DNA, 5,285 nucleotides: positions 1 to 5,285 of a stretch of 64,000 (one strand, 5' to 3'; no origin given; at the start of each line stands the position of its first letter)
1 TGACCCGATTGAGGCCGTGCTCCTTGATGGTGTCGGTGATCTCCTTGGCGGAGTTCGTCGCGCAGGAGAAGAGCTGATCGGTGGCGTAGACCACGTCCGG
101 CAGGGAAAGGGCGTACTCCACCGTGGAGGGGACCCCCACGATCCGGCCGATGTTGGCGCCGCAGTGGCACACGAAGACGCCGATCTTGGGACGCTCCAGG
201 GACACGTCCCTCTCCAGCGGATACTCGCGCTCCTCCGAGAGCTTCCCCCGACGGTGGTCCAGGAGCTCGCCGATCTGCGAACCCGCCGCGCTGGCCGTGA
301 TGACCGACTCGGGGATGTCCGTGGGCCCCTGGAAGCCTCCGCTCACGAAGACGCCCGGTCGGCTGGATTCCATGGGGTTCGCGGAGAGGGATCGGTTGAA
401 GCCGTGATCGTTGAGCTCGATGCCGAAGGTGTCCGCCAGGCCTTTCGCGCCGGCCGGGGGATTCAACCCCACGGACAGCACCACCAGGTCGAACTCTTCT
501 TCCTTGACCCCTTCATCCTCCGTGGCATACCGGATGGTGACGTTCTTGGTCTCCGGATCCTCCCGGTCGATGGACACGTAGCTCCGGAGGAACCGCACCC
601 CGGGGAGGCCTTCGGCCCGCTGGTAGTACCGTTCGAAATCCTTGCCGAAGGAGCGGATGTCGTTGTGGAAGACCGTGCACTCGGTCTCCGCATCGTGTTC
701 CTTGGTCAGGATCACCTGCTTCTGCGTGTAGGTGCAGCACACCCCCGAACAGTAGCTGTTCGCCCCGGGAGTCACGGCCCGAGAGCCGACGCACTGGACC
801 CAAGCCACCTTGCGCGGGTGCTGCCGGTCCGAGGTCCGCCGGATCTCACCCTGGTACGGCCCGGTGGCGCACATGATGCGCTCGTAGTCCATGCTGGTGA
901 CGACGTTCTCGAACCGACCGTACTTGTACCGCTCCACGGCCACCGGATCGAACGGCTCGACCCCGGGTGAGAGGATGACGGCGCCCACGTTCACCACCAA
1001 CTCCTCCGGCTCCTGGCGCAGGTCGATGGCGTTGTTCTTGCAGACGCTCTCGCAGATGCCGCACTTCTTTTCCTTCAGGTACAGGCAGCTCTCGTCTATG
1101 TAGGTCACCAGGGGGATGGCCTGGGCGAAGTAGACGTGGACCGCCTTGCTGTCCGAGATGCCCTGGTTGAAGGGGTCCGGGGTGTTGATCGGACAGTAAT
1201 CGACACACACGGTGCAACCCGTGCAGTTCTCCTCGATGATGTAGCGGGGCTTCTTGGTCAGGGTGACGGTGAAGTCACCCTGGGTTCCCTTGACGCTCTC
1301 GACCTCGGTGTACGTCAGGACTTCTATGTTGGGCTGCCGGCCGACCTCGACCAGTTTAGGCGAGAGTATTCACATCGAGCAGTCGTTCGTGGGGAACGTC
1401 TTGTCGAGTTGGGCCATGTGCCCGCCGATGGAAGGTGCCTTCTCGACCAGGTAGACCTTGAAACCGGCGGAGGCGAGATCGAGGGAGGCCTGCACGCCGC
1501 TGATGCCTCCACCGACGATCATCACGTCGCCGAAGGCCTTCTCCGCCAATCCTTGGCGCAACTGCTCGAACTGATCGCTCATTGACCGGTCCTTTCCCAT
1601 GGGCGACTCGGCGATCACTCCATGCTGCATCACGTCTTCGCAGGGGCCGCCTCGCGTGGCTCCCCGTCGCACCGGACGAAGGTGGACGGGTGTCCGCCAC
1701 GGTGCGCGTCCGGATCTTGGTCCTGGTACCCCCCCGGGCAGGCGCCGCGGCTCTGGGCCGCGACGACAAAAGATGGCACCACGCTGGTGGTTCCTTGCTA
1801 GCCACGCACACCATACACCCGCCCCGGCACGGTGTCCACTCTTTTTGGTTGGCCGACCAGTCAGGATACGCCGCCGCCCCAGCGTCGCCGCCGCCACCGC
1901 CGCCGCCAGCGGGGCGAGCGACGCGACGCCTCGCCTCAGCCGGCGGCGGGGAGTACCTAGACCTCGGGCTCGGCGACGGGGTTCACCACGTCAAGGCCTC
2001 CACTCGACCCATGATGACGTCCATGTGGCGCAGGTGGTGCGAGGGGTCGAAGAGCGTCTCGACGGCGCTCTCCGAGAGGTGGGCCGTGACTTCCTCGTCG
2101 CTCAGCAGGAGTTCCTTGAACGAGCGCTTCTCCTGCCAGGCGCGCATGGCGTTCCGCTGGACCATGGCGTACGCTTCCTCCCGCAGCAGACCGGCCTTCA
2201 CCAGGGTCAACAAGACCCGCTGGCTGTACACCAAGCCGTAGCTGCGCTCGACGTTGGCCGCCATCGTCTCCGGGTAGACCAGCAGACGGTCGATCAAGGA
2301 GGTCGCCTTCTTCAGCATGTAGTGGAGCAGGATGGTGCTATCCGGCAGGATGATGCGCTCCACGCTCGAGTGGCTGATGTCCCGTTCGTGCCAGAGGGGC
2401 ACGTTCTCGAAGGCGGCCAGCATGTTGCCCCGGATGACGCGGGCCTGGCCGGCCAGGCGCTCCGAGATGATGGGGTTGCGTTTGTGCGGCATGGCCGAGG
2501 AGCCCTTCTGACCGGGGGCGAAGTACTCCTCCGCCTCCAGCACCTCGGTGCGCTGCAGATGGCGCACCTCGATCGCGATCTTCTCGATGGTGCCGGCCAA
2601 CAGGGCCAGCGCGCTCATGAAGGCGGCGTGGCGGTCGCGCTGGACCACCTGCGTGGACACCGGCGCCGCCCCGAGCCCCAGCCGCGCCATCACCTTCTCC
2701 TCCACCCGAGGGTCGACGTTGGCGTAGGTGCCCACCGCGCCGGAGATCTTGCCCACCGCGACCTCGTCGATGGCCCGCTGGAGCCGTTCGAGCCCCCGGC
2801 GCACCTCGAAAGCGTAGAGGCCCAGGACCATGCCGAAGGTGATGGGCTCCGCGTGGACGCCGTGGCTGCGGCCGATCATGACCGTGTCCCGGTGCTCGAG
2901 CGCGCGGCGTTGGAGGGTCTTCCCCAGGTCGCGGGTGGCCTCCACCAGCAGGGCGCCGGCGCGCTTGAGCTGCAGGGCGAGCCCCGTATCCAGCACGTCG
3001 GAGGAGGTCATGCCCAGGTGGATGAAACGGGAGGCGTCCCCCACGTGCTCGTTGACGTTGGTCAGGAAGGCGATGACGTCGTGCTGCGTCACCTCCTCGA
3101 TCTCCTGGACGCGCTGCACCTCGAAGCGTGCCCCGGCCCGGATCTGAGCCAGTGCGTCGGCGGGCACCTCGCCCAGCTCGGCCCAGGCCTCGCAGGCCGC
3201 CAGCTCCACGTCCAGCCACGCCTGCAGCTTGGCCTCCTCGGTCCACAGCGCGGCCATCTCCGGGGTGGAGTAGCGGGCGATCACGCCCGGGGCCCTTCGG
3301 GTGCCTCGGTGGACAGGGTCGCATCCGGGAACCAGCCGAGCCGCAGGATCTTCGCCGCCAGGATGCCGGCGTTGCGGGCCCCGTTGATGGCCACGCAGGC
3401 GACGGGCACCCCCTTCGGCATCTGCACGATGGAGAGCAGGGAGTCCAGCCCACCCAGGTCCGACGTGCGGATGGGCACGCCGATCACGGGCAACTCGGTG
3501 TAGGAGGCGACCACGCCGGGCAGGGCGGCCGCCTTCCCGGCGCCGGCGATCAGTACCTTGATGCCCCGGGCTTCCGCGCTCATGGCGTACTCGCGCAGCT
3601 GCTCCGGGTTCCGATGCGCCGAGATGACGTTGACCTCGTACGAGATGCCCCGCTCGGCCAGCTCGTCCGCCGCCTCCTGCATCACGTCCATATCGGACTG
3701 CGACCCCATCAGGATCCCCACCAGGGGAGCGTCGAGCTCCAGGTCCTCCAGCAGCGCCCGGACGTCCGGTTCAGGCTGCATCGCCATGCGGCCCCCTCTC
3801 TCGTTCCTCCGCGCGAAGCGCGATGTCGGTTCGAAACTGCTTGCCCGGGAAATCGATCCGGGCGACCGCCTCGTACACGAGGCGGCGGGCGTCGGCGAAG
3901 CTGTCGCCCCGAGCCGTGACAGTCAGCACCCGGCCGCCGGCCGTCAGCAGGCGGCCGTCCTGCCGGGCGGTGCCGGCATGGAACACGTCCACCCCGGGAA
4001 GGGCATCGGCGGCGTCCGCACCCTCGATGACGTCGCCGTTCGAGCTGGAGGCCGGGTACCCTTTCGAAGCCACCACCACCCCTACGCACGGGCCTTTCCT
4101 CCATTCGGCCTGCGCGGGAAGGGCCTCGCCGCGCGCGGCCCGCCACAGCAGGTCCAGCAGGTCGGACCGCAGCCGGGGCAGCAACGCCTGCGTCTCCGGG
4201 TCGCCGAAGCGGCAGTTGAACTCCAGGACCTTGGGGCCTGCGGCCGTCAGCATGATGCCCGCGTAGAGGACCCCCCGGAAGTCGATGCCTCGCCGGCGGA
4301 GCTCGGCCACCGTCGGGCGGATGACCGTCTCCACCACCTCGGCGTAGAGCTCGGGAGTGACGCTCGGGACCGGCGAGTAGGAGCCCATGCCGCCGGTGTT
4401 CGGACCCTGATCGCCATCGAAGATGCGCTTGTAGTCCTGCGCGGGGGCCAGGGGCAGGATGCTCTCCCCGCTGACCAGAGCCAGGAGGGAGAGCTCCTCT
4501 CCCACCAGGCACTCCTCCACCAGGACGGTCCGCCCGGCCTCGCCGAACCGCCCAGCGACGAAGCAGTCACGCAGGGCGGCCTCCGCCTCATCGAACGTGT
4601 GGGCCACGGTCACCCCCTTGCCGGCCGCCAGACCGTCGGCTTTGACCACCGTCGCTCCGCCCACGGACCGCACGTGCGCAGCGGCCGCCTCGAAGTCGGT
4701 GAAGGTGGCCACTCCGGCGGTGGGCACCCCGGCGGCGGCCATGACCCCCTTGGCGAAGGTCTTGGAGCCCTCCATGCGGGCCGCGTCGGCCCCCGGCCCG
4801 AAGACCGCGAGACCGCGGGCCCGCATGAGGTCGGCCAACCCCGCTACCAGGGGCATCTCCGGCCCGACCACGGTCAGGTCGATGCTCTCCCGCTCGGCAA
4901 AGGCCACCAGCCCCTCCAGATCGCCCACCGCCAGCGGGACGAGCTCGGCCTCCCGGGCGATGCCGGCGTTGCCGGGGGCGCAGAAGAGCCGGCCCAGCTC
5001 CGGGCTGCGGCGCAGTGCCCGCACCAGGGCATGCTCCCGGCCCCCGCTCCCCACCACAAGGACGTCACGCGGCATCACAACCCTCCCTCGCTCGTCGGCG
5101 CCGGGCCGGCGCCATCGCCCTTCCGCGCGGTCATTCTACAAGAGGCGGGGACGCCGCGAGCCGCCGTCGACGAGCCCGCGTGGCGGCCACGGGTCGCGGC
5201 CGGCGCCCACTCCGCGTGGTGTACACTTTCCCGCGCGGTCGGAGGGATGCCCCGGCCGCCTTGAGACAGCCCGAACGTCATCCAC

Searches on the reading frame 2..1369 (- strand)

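Call 46: search_protein_families(library=pfam, proteins=[window:2-1369:-], max_evalue=0.00001)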
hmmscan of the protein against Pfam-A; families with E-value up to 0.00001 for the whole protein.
window:2-1369:- (456 aa): 2 families
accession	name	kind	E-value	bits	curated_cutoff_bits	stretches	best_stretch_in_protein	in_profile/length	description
PF00037.32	Fer4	-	6.1e-08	32.6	21.1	0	43-62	2-21/24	4Fe-4S binding domain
PF12838.12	Fer4_7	-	2.3e-06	28.4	27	0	35-61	31-50/52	4Fe-4S dicluster domain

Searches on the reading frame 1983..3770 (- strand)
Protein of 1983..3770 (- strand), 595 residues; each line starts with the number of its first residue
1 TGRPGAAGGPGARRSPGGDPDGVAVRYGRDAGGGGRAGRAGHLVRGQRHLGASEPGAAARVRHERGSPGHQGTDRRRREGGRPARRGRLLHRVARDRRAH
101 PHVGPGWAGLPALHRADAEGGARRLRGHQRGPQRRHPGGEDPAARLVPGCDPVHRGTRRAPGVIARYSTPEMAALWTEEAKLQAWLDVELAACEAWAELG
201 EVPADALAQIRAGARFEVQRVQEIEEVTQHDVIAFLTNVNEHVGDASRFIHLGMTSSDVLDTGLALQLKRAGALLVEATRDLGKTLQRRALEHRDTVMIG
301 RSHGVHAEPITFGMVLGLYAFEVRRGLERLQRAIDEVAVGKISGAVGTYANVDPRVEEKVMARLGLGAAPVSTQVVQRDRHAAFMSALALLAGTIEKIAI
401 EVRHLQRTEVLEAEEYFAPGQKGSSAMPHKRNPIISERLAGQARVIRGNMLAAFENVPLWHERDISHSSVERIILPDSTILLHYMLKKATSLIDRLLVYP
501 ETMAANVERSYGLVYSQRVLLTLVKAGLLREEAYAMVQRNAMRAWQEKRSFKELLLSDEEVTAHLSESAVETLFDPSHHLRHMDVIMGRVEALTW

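Call 46: search_protein_families(library=pfam, proteins=[window:1983-3770:-], max_evalue=0.00001)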
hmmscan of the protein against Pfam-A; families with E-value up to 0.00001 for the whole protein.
window:1983-3770:- (595 aa): 2 families
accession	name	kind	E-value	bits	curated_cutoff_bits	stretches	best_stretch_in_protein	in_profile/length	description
PF00206.25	Lyase_1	-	4.4e-63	214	27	1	168-448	6-312/312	Lyase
PF10397.14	ADSL_C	-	6e-27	94.2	32.7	1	512-590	1-79/79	Adenylosuccinate lyase C-terminus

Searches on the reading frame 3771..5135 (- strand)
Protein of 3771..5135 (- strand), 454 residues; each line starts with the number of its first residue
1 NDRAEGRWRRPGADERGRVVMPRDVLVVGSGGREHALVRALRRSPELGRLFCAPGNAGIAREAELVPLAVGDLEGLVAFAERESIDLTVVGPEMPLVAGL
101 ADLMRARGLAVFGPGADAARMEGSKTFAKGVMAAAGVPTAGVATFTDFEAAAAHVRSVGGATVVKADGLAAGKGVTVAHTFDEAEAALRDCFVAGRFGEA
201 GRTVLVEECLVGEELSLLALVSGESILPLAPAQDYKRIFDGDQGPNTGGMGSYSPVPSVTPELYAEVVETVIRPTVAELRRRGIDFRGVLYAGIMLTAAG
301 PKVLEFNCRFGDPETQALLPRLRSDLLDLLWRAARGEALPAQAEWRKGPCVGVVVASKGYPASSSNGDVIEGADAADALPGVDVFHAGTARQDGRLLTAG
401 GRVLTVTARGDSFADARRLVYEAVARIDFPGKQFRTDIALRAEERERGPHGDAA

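Call 46: search_protein_families(library=pfam, proteins=[window:3771-5135:-], max_evalue=0.00001)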
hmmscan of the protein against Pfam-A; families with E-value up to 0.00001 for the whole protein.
window:3771-5135:- (454 aa): 3 families
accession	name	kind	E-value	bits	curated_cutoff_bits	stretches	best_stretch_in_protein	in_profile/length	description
PF01071.24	GARS_A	-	9.3e-77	257.7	27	1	123-315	1-194/194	Phosphoribosylglycinamide synthetase, ATP-grasp (A) domain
PF02844.21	GARS_N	-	1.1e-34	119.6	29.5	1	24-122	2-100/100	Phosphoribosylglycinamide synthetase, N domain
PF02843.22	GARS_C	-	1.8e-30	105.6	34.8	1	350-440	1-91/92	Phosphoribosylglycinamide synthetase, C domain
